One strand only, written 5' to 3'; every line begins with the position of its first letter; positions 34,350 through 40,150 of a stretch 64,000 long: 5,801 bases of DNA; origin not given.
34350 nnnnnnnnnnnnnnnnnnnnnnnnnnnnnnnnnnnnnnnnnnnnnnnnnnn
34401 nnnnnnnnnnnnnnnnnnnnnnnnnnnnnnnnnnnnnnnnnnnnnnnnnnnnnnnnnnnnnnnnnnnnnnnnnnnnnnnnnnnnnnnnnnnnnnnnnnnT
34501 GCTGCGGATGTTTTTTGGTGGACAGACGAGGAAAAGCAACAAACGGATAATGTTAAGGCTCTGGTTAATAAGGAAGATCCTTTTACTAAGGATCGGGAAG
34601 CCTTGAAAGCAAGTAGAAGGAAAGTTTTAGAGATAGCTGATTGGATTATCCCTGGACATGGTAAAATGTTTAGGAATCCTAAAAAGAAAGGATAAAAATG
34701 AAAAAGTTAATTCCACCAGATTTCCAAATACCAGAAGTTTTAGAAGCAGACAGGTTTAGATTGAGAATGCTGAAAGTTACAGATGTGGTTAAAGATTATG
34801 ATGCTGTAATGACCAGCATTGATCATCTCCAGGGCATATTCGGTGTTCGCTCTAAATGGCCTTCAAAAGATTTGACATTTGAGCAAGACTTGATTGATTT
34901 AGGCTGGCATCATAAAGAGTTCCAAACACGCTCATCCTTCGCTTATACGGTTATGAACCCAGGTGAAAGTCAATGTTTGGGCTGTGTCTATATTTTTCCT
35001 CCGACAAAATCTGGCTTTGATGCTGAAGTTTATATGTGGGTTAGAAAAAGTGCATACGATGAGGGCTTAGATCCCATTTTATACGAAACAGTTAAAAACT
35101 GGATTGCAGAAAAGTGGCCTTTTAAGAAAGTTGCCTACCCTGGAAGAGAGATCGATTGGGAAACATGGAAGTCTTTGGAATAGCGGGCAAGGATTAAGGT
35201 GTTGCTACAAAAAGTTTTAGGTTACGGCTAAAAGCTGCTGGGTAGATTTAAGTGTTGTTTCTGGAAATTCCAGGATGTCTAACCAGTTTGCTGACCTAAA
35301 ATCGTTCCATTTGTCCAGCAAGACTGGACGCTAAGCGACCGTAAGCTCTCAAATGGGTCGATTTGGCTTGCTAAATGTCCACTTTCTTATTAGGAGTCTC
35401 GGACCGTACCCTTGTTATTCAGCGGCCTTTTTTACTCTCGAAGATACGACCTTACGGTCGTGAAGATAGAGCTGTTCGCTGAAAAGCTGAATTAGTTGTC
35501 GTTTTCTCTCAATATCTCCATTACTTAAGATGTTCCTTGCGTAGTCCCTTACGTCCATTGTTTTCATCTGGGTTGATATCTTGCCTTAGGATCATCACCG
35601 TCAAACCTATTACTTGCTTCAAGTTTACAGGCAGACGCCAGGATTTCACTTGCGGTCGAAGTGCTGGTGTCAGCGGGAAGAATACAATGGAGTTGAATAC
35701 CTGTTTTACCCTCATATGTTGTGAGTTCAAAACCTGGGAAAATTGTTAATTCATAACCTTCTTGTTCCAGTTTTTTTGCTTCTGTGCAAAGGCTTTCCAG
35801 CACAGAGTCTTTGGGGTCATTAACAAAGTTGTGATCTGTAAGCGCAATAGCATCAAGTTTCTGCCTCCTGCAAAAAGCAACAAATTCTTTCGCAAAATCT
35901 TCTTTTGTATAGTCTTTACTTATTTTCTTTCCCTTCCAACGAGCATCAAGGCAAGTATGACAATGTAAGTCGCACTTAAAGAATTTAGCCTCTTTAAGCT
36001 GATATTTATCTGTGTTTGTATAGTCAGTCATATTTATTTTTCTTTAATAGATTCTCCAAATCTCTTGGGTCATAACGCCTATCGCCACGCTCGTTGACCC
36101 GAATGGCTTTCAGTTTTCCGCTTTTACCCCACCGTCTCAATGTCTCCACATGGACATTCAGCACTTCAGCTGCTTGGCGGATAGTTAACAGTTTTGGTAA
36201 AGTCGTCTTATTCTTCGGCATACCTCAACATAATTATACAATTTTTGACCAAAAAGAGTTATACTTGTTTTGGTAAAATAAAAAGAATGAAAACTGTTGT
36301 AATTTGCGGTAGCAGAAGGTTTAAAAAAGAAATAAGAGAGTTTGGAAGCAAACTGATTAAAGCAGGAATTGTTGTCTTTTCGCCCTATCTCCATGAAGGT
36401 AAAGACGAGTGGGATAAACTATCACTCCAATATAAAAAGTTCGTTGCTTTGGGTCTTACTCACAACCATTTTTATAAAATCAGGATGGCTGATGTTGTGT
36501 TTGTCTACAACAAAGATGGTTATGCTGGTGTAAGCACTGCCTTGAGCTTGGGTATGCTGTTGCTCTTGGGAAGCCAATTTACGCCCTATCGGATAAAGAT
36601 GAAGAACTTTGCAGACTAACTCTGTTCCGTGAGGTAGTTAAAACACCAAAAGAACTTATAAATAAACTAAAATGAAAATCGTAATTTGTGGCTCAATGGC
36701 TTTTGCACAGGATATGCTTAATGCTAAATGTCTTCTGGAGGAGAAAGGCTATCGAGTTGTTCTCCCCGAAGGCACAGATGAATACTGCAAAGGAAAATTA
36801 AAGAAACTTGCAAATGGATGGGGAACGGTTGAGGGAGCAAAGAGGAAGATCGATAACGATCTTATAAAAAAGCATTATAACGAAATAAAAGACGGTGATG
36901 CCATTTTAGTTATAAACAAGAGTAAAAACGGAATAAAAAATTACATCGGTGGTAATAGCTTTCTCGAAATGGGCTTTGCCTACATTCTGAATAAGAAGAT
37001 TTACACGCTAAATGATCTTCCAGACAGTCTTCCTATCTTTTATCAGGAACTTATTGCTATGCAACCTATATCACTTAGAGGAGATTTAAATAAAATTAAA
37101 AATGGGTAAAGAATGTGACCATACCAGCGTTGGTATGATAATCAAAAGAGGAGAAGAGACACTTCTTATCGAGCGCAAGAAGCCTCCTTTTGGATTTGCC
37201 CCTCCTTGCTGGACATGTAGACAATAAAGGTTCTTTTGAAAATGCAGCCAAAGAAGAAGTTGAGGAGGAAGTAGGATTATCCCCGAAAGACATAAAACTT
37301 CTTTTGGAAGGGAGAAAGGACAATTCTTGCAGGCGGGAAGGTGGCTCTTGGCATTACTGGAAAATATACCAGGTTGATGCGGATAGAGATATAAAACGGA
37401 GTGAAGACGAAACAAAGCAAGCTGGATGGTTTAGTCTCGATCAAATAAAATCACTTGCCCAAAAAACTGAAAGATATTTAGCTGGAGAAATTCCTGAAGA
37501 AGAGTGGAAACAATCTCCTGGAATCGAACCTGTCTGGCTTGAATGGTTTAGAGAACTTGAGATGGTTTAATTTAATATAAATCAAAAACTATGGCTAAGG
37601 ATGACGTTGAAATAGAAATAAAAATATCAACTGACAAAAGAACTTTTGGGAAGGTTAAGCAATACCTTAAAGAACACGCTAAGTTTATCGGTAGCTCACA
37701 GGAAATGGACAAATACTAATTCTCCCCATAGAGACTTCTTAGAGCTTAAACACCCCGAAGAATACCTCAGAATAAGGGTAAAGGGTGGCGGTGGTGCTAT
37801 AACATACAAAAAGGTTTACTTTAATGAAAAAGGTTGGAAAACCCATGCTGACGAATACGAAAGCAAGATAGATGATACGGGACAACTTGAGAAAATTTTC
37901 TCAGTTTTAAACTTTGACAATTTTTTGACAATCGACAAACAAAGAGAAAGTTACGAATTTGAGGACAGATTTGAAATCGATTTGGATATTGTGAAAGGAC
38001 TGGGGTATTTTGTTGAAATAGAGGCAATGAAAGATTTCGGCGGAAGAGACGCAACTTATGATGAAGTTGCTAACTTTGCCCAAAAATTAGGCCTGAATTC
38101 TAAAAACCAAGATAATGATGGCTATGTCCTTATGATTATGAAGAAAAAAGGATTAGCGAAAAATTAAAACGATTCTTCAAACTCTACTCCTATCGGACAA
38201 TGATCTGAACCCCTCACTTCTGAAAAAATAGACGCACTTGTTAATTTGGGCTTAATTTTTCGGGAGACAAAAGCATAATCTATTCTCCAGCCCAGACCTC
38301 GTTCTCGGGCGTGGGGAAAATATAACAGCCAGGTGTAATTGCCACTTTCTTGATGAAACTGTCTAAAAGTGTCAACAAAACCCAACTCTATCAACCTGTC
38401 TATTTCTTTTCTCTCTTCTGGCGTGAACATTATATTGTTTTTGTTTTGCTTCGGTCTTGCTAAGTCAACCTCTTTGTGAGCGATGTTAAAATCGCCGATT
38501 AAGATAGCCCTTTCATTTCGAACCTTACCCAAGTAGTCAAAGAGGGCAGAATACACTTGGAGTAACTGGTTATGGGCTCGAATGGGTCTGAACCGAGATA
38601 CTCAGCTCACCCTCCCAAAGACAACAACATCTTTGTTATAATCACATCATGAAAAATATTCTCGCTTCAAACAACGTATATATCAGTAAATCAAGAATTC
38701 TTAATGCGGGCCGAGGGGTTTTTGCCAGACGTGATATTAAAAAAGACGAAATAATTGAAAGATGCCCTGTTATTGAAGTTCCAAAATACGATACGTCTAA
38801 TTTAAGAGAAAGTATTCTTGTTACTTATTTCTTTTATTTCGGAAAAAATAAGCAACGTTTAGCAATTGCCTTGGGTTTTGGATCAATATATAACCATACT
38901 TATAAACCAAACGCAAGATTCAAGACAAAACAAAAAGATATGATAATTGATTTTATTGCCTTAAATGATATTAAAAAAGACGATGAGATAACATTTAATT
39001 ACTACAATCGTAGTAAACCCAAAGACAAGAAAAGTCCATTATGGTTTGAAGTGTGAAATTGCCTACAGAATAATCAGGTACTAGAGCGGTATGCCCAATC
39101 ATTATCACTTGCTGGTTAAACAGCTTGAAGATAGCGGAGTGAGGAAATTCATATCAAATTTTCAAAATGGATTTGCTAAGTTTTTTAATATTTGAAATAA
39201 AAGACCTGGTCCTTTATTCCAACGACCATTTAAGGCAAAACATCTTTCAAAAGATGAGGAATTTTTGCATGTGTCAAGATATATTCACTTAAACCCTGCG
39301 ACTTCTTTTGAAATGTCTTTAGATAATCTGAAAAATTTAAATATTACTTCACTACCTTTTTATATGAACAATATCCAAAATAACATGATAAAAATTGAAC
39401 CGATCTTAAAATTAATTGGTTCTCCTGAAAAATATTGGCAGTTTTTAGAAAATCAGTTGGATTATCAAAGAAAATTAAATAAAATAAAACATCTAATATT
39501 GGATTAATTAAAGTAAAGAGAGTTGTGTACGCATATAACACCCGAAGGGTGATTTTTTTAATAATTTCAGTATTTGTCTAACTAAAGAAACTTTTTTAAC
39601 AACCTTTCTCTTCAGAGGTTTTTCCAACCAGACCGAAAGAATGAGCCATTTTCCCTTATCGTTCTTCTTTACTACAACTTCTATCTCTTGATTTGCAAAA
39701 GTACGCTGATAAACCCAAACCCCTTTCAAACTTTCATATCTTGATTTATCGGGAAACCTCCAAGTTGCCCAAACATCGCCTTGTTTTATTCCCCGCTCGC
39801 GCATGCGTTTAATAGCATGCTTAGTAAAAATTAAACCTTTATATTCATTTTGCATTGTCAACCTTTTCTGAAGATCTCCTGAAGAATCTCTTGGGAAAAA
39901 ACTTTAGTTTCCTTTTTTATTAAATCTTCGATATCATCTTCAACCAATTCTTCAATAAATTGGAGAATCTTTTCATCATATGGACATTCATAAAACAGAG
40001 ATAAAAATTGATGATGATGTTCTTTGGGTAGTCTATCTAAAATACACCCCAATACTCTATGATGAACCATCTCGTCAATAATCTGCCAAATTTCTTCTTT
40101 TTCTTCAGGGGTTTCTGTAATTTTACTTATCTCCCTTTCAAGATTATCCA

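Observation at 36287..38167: NDT-like x2, Nudix and CYTH cluster (nucleotide-centric module) with three consecutive frameshifts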

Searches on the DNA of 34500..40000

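Call 75: search_rna_families(source=window, start=34500, end=40000, threshold=evalue, max_evalue=0.1)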
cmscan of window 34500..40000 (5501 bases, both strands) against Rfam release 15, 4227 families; matches with E-value up to 0.1: 0.
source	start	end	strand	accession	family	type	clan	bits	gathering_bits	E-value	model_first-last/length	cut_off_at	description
